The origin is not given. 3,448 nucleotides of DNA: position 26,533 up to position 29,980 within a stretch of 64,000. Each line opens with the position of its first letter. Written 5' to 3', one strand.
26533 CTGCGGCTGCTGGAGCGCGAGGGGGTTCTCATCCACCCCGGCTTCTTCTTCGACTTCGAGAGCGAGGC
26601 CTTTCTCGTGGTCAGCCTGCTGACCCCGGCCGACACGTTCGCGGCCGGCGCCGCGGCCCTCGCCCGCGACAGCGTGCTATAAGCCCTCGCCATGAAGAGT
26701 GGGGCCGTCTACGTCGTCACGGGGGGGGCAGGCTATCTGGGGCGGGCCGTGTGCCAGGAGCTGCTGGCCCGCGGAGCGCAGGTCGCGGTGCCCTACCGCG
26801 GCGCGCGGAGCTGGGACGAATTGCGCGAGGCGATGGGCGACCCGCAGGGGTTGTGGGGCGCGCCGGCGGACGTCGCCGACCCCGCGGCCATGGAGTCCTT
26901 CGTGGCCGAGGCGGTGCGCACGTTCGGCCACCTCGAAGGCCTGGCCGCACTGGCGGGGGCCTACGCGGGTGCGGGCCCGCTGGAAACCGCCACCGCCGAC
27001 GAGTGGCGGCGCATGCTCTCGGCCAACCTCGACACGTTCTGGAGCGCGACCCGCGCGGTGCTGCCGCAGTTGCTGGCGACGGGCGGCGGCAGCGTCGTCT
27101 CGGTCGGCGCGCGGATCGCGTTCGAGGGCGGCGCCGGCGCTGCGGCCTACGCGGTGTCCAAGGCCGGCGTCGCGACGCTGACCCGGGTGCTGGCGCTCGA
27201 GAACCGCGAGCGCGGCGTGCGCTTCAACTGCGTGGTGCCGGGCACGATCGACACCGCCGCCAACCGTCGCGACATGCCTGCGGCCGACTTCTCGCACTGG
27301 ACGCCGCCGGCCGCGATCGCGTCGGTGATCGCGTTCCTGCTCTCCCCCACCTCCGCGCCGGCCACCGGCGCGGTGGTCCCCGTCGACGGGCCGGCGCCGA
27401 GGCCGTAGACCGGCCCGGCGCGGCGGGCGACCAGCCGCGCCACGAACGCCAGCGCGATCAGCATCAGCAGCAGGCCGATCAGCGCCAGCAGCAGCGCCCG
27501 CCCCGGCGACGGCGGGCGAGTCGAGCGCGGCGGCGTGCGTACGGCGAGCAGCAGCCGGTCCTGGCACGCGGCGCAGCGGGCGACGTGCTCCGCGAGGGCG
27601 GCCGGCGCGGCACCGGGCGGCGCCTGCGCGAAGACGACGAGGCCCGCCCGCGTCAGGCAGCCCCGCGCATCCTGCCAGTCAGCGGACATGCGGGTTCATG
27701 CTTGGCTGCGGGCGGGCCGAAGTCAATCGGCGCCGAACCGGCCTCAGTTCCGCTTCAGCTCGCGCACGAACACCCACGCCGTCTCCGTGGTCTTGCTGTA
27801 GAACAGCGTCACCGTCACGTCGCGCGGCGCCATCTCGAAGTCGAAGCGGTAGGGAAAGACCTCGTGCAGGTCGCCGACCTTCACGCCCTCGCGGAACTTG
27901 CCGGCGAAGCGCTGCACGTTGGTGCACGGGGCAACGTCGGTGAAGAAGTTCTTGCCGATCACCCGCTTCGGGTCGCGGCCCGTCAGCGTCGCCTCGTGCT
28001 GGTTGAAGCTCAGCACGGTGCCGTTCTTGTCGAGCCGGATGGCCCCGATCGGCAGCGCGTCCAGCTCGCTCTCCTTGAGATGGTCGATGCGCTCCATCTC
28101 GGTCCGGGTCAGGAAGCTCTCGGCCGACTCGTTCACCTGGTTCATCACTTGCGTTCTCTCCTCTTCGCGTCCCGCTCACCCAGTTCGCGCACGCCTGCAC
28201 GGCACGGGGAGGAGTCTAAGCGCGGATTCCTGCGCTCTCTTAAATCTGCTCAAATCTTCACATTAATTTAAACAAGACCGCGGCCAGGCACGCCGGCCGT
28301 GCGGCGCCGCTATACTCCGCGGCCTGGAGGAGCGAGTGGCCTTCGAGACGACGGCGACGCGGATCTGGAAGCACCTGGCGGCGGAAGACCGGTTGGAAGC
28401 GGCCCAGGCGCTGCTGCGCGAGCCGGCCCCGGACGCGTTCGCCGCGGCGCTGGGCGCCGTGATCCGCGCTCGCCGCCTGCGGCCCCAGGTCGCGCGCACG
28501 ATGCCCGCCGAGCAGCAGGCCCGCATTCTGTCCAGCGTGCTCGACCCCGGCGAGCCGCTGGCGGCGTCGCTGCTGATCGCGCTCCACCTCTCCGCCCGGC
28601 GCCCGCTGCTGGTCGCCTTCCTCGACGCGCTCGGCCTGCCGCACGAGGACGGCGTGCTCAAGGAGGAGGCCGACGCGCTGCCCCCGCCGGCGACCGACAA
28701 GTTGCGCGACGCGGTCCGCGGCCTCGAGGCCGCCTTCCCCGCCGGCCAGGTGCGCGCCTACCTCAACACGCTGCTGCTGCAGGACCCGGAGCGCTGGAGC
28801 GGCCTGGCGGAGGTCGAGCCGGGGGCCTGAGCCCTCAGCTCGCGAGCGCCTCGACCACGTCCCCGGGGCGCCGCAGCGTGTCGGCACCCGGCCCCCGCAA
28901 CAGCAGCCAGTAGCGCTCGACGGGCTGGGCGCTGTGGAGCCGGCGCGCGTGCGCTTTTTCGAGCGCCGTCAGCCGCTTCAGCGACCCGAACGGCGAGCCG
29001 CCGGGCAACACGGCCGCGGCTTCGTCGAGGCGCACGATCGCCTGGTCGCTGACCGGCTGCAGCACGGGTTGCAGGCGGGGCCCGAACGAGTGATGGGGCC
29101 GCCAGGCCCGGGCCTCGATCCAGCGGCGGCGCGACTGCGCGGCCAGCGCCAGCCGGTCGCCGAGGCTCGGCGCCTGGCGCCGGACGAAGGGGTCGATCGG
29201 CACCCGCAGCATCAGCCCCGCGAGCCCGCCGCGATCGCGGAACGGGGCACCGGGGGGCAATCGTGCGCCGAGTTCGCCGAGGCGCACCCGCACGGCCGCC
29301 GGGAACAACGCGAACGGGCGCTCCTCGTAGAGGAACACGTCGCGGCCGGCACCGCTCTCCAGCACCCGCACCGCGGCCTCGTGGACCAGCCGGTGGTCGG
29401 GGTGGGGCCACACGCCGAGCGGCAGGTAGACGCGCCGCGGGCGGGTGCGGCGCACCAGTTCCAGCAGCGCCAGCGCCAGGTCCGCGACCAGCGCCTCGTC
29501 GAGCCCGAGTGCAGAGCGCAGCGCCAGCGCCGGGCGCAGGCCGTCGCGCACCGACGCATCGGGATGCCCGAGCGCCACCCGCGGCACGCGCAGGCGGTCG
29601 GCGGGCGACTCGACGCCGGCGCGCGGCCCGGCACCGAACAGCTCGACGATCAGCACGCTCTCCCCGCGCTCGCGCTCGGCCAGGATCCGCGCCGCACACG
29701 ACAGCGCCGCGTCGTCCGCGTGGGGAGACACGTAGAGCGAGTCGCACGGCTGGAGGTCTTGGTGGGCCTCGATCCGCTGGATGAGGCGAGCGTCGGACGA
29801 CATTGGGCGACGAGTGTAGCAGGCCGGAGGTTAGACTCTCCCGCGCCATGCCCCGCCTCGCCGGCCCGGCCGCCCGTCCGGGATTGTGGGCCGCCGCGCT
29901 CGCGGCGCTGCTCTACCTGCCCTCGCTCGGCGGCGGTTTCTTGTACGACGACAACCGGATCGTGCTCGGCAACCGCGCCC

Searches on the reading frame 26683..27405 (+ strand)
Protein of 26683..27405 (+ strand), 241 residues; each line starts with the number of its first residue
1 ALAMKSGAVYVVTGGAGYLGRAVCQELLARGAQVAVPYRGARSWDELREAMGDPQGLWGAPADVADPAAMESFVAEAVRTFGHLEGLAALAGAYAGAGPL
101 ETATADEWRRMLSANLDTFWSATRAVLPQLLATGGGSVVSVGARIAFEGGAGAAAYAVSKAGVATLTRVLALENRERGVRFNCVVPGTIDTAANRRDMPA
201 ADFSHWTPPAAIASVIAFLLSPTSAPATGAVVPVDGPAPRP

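Call 22: search_protein_families(library=pfam, proteins=[window:26683-27405:+], max_evalue=0.00001)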
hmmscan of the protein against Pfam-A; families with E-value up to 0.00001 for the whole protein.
window:26683-27405:+ (241 aa): 4 families
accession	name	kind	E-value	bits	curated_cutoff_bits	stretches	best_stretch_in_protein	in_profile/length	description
PF13561.12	adh_short_C2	-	8.9e-39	133.9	27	1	19-236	8-233/236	Enoyl-(Acyl carrier protein) reductase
PF00106.31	adh_short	-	1.3e-38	132.9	26.6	1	9-196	2-189/195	short chain dehydrogenase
PF08659.16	KR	-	2e-11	44.6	22.6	1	8-157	1-150/180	KR domain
PF01370.27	Epimerase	-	8.3e-07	29.1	20.9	1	11-84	2-71/240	NAD dependent epimerase/dehydratase family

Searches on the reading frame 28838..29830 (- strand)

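Call 22: search_protein_families(library=pfam, proteins=[window:28838-29830:-], max_evalue=0.00001)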
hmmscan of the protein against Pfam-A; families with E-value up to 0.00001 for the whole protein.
window:28838-29830:- (331 aa): 1 family
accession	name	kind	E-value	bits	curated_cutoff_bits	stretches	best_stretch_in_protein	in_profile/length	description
PF02585.22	PIG-L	-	2.4e-09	38.2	28.2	1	32-156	1-128/129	GlcNAc-PI de-N-acetylase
